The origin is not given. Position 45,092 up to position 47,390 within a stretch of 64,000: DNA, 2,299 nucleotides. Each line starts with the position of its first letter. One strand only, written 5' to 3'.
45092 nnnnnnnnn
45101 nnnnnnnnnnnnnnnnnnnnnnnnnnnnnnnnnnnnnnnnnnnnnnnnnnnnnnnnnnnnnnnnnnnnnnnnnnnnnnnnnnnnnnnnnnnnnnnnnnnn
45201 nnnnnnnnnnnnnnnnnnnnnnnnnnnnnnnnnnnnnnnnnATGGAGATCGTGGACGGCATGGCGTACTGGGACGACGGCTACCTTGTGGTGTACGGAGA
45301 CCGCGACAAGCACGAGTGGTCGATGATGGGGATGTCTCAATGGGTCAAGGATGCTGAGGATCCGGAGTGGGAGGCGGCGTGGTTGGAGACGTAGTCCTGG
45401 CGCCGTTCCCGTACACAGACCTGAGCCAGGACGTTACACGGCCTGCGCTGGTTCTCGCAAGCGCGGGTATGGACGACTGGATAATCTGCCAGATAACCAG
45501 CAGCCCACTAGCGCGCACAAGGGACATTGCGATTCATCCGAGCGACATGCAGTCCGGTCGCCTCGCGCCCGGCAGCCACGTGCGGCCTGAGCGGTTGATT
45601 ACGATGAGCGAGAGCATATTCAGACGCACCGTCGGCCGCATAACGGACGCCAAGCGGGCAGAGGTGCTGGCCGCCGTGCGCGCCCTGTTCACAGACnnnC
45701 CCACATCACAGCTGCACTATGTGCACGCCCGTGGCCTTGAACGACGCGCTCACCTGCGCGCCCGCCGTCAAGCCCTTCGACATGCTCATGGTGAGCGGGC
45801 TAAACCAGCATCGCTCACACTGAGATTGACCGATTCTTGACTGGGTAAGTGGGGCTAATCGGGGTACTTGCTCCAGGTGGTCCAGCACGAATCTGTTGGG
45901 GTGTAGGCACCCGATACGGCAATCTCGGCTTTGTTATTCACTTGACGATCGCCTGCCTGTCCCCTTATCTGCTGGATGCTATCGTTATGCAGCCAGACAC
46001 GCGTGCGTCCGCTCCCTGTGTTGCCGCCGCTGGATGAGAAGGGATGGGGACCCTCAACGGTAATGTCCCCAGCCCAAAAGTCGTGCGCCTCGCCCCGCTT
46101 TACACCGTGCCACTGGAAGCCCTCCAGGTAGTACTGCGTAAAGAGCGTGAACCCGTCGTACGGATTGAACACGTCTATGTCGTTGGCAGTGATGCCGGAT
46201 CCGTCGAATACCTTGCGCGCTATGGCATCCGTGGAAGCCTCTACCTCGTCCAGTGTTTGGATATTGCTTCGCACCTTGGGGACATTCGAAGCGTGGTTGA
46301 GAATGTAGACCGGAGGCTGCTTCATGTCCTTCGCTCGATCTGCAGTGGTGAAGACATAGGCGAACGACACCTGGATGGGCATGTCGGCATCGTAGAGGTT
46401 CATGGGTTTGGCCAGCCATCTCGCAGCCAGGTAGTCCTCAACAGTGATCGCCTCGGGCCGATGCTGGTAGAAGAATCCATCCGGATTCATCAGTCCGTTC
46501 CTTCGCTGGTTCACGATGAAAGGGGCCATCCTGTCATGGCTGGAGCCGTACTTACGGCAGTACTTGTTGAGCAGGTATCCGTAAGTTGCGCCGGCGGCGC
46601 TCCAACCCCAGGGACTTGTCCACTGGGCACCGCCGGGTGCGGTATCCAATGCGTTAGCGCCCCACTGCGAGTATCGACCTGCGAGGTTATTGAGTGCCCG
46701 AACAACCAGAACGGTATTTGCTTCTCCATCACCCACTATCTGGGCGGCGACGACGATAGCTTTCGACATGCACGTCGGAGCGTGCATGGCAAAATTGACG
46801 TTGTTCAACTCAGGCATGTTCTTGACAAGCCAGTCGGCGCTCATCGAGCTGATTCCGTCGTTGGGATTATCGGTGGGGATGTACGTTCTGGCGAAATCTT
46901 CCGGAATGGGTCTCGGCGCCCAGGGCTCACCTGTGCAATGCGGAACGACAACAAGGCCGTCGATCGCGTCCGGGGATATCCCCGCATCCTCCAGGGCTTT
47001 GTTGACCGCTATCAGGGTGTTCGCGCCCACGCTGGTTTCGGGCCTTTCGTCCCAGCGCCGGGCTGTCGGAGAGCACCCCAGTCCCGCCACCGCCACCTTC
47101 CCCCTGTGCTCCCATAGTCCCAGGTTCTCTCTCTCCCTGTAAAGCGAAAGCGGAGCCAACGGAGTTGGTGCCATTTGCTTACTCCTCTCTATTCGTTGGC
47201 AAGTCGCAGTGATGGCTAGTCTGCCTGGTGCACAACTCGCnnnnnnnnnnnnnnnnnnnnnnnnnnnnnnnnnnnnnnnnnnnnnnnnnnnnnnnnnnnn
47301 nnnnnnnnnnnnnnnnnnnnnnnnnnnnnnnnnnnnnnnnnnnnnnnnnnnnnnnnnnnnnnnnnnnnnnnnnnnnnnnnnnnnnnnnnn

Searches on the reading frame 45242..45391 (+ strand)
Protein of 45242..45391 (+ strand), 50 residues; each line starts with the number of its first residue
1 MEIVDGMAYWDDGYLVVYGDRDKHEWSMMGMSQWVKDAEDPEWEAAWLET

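Call 7: search_protein_families(library=pfam, proteins=[window:45242-45391:+], max_evalue=10)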
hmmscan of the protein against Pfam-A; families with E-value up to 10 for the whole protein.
seq(50 aa): 0 families

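Call 24: search_protein_representatives(protein=window:45242-45391:+)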
Query: 50 residues. Proteins with E-value up to 0.001 (for the whole library): 14; up to 1e-10: 1; up to 1e-30: 0. The best 14 are listed.
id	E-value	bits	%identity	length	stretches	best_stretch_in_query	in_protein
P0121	1.1e-12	63.2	76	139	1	1-37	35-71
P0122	4.1e-10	55.1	58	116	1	1-48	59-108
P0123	4.4e-09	51.9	56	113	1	1-50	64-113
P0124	9.9e-09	50.8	68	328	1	1-40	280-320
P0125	3.8e-08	49.0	67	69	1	9-47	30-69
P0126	1.1e-07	47.5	51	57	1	1-49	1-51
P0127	3.0e-07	46.2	68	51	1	7-50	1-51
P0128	8.4e-07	44.8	56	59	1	14-49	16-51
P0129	1.6e-06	43.8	43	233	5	7-27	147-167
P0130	3.1e-06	43.0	49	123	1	1-45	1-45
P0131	1.9e-05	40.5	36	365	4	7-28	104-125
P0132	2.5e-05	40.2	66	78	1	1-32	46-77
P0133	4.2e-05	39.4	62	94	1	1-40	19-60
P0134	5.8e-05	39.0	47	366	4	7-28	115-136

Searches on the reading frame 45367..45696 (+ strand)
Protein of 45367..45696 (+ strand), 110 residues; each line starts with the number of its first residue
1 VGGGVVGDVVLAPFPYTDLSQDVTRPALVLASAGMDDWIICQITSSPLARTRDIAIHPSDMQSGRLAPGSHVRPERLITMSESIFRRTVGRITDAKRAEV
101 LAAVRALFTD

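Call 3: search_protein_families(library=pfam, proteins=[window:45367-45696:+], max_evalue=0.01)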
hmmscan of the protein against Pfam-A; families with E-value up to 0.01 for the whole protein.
window:45367-45696:+ (110 aa): 1 family
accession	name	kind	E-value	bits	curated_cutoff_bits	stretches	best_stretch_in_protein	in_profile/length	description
PF02452.23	PemK_toxin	-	2.5e-11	44.2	23.1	1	7-108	3-109/109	PemK-like, MazF-like toxin of type II toxin-antitoxin system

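Call 4: search_protein_families(library=ncbifam, proteins=[window:45367-45696:+], max_evalue=0.01)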
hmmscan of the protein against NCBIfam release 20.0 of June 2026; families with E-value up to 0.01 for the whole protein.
window:45367-45696:+ (110 aa): 0 families

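Call 5: search_protein_families(library=padloc, proteins=[window:45367-45696:+], max_evalue=0.01)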
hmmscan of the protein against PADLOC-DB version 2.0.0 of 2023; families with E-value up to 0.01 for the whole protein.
window:45367-45696:+ (110 aa): 0 families

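Call 26: search_solved_structures(query=window:45379-45696:+, max_evalue=0.01, show_alignments=3)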
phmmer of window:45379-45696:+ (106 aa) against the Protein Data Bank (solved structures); distinct sequences matched with E-value up to 0.01: 0.

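Call 28: find_homologous_proteins(query=window:45379-45696:+, max_evalue=0.00001)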
Query window:45379-45696:+ (106 aa): 52 proteins with E <= 0.00001 among 107 candidates.
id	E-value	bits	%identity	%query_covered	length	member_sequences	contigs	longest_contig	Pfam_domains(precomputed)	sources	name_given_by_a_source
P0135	1.2e-61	223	100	100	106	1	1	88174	PF02452.24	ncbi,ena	-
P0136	2.5e-46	174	85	93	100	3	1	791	PF02452.24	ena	-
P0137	2.9e-43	164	75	98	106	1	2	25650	PF02452.24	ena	-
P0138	5.2e-43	163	73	98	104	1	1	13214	PF02452.24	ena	-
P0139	9.5e-43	162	74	98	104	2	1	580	PF02452.24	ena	-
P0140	2.5e-42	161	72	98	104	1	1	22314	PF02452.24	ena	-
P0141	1.0e-41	159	70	98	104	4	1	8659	PF02452.24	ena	-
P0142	2.4e-41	158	71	99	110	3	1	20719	PF02452.24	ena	-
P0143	2.5e-41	158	70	99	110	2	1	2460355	PF02452.24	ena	-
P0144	3.4e-41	157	72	98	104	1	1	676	PF02452.24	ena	-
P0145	3.6e-40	154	68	98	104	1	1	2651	PF02452.24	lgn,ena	-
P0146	5.6e-34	134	65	98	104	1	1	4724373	PF02452.24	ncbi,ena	-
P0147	9.8e-34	133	63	98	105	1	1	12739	PF02452.24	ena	-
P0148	6.8e-32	127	63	98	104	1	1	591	PF02452.24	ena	-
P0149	1.2e-31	127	61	98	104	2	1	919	PF02452.24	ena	-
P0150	1.3e-31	127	61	98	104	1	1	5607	PF02452.24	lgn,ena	-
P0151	1.7e-31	126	64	98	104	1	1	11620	PF02452.24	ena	-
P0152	1.8e-31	126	63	100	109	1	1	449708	PF02452.24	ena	-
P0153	3.3e-31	125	62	98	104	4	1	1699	PF02452.24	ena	-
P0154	1.8e-30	123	61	98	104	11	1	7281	PF02452.24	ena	-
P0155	4.5e-30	122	56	98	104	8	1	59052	PF02452.24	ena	-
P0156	7.0e-30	121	59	98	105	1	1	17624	PF02452.24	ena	-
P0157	9.3e-30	121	58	98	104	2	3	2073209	PF02452.24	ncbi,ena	-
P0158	3.3e-29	119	58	98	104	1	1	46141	PF02452.24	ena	-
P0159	5.9e-29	118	60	98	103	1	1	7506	PF02452.24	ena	-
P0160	8.6e-29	117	57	98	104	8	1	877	PF02452.24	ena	-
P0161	9.6e-28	114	57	98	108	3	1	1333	PF02452.24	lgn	-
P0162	6.8e-27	111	57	98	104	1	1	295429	PF02452.24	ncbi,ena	-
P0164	7.9e-27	111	58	98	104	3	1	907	PF02452.24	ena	-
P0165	8.1e-27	111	57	98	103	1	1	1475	PF02452.24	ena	-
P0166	1.7e-26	110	57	98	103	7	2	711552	PF02452.24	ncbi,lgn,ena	-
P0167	1.8e-26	110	56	98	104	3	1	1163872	PF02452.24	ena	-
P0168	2.5e-26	110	55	98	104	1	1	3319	PF02452.24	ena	-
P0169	9.8e-26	108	58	98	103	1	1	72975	PF02452.24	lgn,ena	-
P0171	3.7e-25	106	55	93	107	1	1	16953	PF02452.24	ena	-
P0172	5.7e-25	105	53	98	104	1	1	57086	PF02452.24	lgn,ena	-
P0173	1.4e-24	104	54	93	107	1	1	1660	PF02452.24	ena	-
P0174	5.7e-24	102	52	99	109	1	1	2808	PF02452.24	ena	-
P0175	8.9e-23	98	52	98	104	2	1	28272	PF02452.24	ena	-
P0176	4.7e-21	93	55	98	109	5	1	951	PF02452.24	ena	-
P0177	4.3e-19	86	53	98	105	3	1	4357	PF02452.24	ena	-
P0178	1.9e-16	78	44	97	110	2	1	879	PF02452.24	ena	-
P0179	2.3e-16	78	44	98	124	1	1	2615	PF02452.24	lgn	-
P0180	5.7e-16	76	43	96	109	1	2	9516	PF02452.24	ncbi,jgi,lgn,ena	-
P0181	8.6e-15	73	43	92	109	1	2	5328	PF02452.24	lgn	-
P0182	2.4e-14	71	41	96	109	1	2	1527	PF02452.24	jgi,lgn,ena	jgi:mRNA interferase MazF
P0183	1.8e-11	62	48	69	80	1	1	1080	PF02452.24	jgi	jgi:mRNA interferase MazF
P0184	4.5e-10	57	40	85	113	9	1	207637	PF02452.24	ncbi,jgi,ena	-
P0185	5.3e-10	57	40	88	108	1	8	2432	PF02452.24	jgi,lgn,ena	-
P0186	7.0e-10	57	41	95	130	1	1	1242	PF02452.24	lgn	-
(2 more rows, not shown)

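Call 29: find_encoding_contigs(protein=P0184, flank=2500, max_places=4)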
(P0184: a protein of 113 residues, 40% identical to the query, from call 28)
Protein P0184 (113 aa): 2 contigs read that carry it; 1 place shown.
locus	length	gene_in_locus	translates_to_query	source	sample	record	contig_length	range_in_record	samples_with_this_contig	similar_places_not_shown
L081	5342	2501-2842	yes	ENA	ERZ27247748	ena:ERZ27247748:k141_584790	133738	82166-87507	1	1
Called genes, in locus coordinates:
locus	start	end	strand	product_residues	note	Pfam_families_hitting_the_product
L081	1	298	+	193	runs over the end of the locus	PF05685:Uma2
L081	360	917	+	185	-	PF10502:Peptidase_S26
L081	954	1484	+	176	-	-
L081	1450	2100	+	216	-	-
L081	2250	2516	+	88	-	PF21983:NikA-like (weak)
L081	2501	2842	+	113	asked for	PF02452:PemK_toxin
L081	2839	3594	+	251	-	PF10127:RlaP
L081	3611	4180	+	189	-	PF00156:Pribosyltran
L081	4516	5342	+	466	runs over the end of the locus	PF07497:Rho_RNA_bind, PF00006:ATP-synt_ab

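Call 30: find_encoding_contigs(protein=P0180, flank=2500, max_places=4)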
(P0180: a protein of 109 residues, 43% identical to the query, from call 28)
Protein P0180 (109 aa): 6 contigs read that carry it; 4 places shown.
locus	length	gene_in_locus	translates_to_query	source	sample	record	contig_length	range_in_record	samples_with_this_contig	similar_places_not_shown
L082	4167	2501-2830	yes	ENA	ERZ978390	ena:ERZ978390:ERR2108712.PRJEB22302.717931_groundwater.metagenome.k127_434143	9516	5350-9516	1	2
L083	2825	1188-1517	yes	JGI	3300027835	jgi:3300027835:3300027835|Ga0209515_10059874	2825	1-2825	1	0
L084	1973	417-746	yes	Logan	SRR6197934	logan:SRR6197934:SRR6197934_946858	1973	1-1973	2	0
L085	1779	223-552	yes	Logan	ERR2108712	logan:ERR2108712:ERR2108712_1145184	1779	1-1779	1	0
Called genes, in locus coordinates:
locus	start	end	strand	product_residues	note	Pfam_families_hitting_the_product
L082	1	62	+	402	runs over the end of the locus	PF01139:RtcB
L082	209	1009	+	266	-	-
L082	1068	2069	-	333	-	PF02661:Fic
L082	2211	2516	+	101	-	PF22513:FitA-like_RHH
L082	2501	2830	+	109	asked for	PF02452:PemK_toxin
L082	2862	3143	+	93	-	PF20935:DUF6847 (weak)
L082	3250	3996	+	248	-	-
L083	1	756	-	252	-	?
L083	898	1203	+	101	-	PF22513:FitA-like_RHH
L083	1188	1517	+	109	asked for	PF02452:PemK_toxin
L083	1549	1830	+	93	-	PF20935:DUF6847 (weak)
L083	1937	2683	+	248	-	-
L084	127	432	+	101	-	PF22513:FitA-like_RHH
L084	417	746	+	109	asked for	PF02452:PemK_toxin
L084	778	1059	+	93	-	PF20935:DUF6847 (weak)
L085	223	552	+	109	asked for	PF02452:PemK_toxin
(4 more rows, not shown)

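Call 36: find_related_loci(query=A3, collection=metagenome_contigs, flank=1500)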
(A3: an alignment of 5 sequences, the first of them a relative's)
Query A3 (109 aa) in metagenome_contigs; peptide patterns used: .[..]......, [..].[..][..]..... (x = any residue, [..] = any of these).
249 stretches matched a pattern; 145 encode a relative of the query (tblastn E <= 1e-3); the best 80 are kept; 80 distinct loci.
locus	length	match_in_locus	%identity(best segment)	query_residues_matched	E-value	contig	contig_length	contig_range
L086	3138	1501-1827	100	1-109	3e-71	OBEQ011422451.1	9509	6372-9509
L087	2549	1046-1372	59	1-109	4e-44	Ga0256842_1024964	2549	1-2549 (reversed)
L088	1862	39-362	58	1-108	1e-43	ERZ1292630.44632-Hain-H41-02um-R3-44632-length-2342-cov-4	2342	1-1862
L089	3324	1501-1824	59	1-108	4e-43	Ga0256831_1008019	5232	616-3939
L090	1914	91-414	60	1-108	2e-43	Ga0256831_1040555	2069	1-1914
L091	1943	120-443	59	1-108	4e-43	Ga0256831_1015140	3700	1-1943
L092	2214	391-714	59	1-108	6e-43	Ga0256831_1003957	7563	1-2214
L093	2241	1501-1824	57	1-108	1e-42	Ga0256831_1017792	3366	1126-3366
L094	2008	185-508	58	1-108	6e-42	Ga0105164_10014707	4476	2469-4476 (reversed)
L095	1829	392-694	61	4-104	6e-42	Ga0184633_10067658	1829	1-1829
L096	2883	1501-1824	58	1-108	1e-41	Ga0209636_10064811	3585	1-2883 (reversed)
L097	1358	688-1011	59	1-108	8e-43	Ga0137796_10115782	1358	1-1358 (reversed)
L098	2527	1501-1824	57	1-108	2e-41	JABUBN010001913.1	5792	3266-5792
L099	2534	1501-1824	60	1-108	3e-41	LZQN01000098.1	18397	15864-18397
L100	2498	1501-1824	57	1-108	6e-41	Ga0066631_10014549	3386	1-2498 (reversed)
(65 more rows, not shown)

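Call 39: find_encoding_contigs(protein=P0177, flank=3500, max_places=3)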
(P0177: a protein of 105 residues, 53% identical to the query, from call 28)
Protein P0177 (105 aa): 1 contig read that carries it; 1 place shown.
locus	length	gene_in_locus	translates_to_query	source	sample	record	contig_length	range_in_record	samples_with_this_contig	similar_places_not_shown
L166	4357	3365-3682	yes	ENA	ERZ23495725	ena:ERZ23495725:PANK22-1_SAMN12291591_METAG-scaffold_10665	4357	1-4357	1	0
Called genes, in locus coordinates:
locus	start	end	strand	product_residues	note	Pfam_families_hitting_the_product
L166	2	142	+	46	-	?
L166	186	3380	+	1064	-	PF22240:ISP_coupler, PF02384:N6_Mtase, PF07669:Eco57I, PF18135:Type_ISP_C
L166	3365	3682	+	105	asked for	PF02452:PemK_toxin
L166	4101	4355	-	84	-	?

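Call 40: find_encoding_contigs(protein=P0174, flank=3500, max_places=3)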
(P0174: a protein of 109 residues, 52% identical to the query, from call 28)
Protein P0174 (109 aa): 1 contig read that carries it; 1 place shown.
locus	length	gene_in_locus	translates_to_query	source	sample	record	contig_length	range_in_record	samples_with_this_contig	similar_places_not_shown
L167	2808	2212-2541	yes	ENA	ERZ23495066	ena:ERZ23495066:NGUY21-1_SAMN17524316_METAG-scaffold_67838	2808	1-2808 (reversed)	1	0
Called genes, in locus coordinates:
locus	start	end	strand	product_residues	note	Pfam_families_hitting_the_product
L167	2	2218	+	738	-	?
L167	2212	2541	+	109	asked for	PF02452:PemK_toxin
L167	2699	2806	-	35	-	?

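Call 41: find_encoding_contigs(protein=P0185, flank=2000, max_places=3)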
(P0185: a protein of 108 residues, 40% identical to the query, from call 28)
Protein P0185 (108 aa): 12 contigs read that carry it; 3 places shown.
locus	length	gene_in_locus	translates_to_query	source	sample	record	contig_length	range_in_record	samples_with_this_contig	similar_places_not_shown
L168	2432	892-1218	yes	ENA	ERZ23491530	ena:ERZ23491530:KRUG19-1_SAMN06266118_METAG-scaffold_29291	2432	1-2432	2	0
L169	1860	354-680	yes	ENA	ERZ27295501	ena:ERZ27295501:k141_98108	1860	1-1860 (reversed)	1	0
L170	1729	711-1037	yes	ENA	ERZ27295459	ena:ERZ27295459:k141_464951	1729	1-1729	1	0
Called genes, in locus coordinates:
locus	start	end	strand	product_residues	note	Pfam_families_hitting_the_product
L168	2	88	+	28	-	?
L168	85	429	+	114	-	PF02452:PemK_toxin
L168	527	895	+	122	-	-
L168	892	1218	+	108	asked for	PF02452:PemK_toxin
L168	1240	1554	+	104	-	-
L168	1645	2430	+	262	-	?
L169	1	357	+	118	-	?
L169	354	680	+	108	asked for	PF02452:PemK_toxin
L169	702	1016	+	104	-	-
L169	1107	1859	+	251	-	?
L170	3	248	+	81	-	?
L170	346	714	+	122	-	-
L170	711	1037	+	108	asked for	PF02452:PemK_toxin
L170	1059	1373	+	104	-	-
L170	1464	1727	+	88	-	?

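Call 45: search_solved_structures(query=A4, max_evalue=0.01, show_alignments=2)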
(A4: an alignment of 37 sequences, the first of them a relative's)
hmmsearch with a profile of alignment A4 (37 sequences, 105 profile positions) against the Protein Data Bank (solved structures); distinct sequences matched with E-value up to 0.01: 12.
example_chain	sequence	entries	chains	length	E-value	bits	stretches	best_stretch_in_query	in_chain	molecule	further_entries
4of1_A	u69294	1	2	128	2.9e-05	27.1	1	3-100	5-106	mRNA interferase MazF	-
2mf2_A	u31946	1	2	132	3.2e-05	27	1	3-100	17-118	mRNA interferase MazF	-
4mzm_A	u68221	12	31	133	3.3e-05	26.9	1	3-100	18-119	mRNA interferase MazF | MazF mRNA interferase | Endoribonuclease MazF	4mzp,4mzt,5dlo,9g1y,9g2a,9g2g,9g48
5hk3_A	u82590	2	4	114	0.0002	24.4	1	15-104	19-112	Endoribonuclease MazF6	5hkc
4me7_A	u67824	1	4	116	0.00032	23.8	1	3-101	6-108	mRNA interferase EndoA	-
4mdx_A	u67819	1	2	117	0.00033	23.7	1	3-101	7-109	mRNA interferase EndoA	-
1ne8_A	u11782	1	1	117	0.00033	23.7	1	3-101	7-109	conserved hypothetical protein YDCE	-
7bye_B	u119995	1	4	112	0.00034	23.7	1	2-103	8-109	Uncharacterized protein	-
5hk0_A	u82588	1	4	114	0.00053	23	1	15-104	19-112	Endoribonuclease MazF6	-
8zws_A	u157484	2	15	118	0.0006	22.9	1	15-104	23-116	Endoribonuclease MazF6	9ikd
7bxy_A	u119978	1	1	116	0.0022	21.1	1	3-100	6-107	mRNA interferase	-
4hke_A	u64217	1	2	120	0.0024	20.9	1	3-100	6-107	Addiction module toxin component PemK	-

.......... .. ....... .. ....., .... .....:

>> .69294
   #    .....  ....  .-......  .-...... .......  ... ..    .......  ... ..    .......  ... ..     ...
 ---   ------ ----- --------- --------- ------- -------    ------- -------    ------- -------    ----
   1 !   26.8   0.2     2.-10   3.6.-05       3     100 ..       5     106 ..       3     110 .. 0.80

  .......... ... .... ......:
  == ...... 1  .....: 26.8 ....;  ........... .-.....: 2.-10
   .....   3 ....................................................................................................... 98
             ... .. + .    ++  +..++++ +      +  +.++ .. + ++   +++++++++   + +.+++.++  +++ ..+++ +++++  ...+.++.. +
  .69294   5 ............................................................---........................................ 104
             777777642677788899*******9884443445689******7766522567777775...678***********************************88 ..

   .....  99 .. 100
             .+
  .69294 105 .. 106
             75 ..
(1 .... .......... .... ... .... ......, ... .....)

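Call 50: predict_structure(alignment_id=A4)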
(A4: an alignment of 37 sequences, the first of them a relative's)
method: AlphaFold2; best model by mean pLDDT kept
length: 106 residues; sequences in the alignment: 37
mean_pLDDT: 92.8   pTM: 0.86
mean pLDDT of the five models: 92.8, 92.6, 92.5, 90.3, 90.1
residues with pLDDT >= 90: 85; 70-90: 18; 50-70: 3; < 50: 0
segments of 3 or more residues with pLDDT < 50: none
pLDDT, mean of each block of 10 residues (from residue 1): 96 84 96 95 80 97 94 95 97 97 87
secondary structure, 60 per line:
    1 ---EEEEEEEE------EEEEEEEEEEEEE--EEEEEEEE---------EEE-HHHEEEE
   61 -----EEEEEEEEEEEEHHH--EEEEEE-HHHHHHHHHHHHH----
elements in order: E4-11 E18-30 E33-40 E50-52 E57-60 E66-77 E83-88 H90-102

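Call 54: fold_search(model_id=the predicted structure, library=pdb)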
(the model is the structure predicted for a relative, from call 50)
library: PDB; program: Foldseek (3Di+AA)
matches with E <= 10: 430; with E <= 0.001: 77
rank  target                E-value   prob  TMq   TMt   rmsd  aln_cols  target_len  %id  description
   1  4mzp_A                1.5e-05  1.00  0.79  0.74   3.2       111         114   20  MazF from S. aureus crystal form III, C2221, 2.7 A (released 2014-05-21)
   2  5hkc_B                2.0e-05  1.00  0.79  0.75   3.2       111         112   19  Crystal structure of M. tuberculosis MazF-mt3 T52D-F62D mutant in complex with 8-mer RNA (released 2017-01-18)
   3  4mzp_C                3.0e-05  1.00  0.79  0.74   3.1       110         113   20  MazF from S. aureus crystal form III, C2221, 2.7 A (released 2014-05-21)
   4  4mzm_A                3.2e-05  1.00  0.77  0.72   3.2       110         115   20  MazF from S. aureus crystal form I, P212121, 2.1 A (released 2014-05-28)
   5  5hk3_A                3.2e-05  1.00  0.78  0.74   3.1       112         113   19  Crystal structure of M. tuberculosis MazF-mt3 T52D-F62D mutant in complex with DNA (released 2017-01-18)
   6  9g1y_B                3.4e-05  1.00  0.79  0.72   3.1       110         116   21  Staphycoccus aureus MazF in complex with Nabobody 3 (released 2024-07-24)
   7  5hkc_A                3.4e-05  1.00  0.79  0.74   3.3       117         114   20  Crystal structure of M. tuberculosis MazF-mt3 T52D-F62D mutant in complex with 8-mer RNA (released 2017-01-18)
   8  4mzp_B                3.6e-05  1.00  0.79  0.73   3.1       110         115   20  MazF from S. aureus crystal form III, C2221, 2.7 A (released 2014-05-21)
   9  4mzt_A                3.6e-05  1.00  0.78  0.73   3.4       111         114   20  MazF from S. aureus crystal form II, C2221, 2.3 A (released 2014-05-21)
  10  4mzp_E                3.6e-05  1.00  0.71  0.69   5.0       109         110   21  MazF from S. aureus crystal form III, C2221, 2.7 A (released 2014-05-21)
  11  9g48_A                4.0e-05  1.00  0.79  0.72   3.1       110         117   21  Staphylococcus aureus MazF in complex with Nanobody 6 (released 2024-07-24)
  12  9g2a_B                5.9e-05  1.00  0.77  0.73   3.2       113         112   20  Staphylococcus aureus MazF in complex with nanobody 4 (released 2024-07-17)
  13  4mzm_B                6.2e-05  1.00  0.76  0.74   3.2       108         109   20  MazF from S. aureus crystal form I, P212121, 2.1 A (released 2014-05-28)
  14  4of1_A                7.7e-05  1.00  0.80  0.74   3.1       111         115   20  crystal structure of toxin from staphylococcus aureus Mu50 (released 2015-01-14)
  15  9g7k_E                7.7e-05  1.00  0.79  0.72   3.2       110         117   21  Staphylococcus aureus MazF in complex with Nanobody 12 (released 2024-07-31)
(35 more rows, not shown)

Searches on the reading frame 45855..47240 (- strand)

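Call 72: search_protein_families(library=pfam, proteins=[window:45855-47240:-], max_evalue=0.01)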
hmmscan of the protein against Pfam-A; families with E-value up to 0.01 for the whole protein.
window:45855-47240:- (461 aa): 1 family
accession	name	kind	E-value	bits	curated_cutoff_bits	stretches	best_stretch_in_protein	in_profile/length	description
PF22691.2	Thiolase_C_1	-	2.4e-13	50.5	28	1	337-443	20-127/144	Thiolase C-terminal domain-like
